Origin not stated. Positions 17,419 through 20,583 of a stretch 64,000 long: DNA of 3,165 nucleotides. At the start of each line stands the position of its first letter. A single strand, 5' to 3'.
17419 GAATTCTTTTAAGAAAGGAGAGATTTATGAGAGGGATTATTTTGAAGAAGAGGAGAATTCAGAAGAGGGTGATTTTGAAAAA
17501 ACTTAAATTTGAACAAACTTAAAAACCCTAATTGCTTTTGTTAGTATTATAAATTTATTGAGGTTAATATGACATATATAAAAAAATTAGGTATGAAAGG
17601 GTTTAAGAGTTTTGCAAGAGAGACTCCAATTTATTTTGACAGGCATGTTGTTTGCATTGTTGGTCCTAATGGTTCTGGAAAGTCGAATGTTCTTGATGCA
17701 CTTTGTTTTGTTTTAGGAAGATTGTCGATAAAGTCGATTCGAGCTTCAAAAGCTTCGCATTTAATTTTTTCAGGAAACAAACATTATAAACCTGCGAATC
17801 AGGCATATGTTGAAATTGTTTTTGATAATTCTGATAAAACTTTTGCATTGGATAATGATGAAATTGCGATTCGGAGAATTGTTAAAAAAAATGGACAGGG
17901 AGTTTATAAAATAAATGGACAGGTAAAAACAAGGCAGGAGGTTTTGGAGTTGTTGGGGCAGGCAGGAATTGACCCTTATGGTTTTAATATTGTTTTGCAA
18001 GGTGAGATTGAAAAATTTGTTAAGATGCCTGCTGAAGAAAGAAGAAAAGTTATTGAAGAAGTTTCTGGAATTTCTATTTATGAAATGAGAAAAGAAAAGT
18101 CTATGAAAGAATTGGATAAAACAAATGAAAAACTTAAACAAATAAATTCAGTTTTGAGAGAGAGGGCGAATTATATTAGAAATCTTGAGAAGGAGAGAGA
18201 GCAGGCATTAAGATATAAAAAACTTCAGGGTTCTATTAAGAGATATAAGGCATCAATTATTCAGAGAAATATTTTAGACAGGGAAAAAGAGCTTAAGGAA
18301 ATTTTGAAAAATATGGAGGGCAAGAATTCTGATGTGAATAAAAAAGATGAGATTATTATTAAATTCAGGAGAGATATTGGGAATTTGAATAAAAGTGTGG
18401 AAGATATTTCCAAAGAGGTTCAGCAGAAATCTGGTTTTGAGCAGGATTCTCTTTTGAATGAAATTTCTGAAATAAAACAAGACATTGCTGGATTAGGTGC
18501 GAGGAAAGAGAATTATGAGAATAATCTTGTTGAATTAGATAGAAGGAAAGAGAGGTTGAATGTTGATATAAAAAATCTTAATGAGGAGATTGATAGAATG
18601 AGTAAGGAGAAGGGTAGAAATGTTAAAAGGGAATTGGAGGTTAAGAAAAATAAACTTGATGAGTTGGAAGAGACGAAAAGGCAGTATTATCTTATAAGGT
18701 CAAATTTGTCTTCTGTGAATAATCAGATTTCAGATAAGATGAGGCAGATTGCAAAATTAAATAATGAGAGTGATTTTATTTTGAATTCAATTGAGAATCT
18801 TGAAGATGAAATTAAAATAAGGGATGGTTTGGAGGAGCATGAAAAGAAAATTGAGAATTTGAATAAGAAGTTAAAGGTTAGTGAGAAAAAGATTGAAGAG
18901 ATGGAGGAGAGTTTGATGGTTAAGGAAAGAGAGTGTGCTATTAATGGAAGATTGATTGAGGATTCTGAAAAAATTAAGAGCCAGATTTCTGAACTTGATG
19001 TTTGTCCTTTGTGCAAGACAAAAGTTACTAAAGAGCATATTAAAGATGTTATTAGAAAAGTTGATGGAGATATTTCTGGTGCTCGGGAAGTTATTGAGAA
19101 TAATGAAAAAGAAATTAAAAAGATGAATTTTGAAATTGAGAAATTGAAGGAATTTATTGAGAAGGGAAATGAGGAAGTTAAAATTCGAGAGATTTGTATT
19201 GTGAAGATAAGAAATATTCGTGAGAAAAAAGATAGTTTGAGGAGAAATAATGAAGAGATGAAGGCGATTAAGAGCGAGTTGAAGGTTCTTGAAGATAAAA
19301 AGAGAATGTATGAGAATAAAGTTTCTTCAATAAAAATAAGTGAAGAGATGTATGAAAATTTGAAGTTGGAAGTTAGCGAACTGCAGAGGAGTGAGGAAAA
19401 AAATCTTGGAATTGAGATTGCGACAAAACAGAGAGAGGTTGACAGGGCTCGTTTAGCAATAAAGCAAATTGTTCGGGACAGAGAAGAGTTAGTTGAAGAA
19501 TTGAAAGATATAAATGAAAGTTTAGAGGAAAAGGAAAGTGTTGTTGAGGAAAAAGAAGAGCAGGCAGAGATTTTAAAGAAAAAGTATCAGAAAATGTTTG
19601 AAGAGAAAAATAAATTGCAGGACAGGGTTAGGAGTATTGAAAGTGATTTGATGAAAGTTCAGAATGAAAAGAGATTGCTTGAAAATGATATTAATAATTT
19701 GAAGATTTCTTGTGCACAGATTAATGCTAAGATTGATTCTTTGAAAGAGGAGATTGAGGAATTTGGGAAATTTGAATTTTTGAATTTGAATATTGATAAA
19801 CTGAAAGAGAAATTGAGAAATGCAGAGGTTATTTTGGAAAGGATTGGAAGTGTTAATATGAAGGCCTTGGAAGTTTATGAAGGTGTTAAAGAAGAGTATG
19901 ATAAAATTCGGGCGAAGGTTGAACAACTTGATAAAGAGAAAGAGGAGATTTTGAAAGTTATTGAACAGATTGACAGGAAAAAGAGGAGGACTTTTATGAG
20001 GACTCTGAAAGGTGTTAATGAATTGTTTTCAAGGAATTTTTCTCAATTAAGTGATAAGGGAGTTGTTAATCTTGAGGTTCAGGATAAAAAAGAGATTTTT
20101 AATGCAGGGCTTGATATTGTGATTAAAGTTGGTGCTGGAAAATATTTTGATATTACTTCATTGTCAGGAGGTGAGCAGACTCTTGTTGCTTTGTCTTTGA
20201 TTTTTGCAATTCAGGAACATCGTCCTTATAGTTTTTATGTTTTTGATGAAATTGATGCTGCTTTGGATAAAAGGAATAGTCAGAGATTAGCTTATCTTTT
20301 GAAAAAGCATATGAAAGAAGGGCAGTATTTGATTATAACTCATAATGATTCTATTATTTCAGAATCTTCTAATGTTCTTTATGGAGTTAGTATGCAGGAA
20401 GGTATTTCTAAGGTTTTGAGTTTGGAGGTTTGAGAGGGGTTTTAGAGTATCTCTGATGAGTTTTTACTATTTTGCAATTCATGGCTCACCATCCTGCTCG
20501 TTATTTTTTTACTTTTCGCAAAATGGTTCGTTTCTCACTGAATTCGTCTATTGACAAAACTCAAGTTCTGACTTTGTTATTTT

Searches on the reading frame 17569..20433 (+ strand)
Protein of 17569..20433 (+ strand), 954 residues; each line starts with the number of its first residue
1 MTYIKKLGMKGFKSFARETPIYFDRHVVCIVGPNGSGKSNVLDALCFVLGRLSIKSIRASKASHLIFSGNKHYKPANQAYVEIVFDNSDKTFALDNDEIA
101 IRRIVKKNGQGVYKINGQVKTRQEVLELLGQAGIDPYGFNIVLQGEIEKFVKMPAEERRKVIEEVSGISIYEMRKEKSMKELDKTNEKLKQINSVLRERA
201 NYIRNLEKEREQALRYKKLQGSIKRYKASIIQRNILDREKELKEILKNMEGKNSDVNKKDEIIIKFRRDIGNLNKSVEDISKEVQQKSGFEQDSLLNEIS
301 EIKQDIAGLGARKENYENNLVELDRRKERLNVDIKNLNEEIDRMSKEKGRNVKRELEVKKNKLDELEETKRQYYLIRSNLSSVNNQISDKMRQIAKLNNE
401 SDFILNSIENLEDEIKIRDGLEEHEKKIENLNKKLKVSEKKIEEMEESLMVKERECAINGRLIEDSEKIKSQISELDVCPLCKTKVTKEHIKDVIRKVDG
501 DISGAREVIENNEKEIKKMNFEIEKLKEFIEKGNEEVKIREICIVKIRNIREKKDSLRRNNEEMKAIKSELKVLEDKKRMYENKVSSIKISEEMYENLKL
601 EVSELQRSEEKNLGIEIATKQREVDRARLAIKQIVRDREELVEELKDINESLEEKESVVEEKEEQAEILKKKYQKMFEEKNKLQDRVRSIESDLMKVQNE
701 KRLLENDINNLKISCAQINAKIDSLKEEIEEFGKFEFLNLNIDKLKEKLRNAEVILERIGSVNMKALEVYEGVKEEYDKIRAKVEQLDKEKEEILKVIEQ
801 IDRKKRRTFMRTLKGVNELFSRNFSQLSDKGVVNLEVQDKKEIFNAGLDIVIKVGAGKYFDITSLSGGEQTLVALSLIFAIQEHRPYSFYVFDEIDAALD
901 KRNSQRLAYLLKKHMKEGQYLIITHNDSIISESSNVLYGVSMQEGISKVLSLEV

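Call 48: search_protein_families(library=pfam, proteins=[window:17569-20433:+], max_evalue=0.001)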
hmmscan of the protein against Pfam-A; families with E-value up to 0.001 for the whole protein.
window:17569-20433:+ (954 aa): 6 families
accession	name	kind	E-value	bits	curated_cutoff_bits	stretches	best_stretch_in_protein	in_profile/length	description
PF02463.25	SMC_N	-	1.3e-49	169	40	1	3-946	1-218/220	RecF/RecN/SMC N terminal domain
PF13476.12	AAA_23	-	1.5e-19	71.9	27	1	6-243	1-187/201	AAA domain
PF13304.12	AAA_21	-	3e-11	44.4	27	2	28-57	2-26/304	AAA domain, putative AbiEii toxin, Type IV TA system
PF13555.12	AAA_29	-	2.1e-05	24.6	27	1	15-49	12-46/61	P-loop containing region of AAA domain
PF13175.12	AAA_15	-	5.8e-05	23.3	32.1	1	3-365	2-277/374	AAA ATPase domain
PF06008.19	Laminin_I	-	0.00091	19.5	34.6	1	639-799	15-175/259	Laminin Domain I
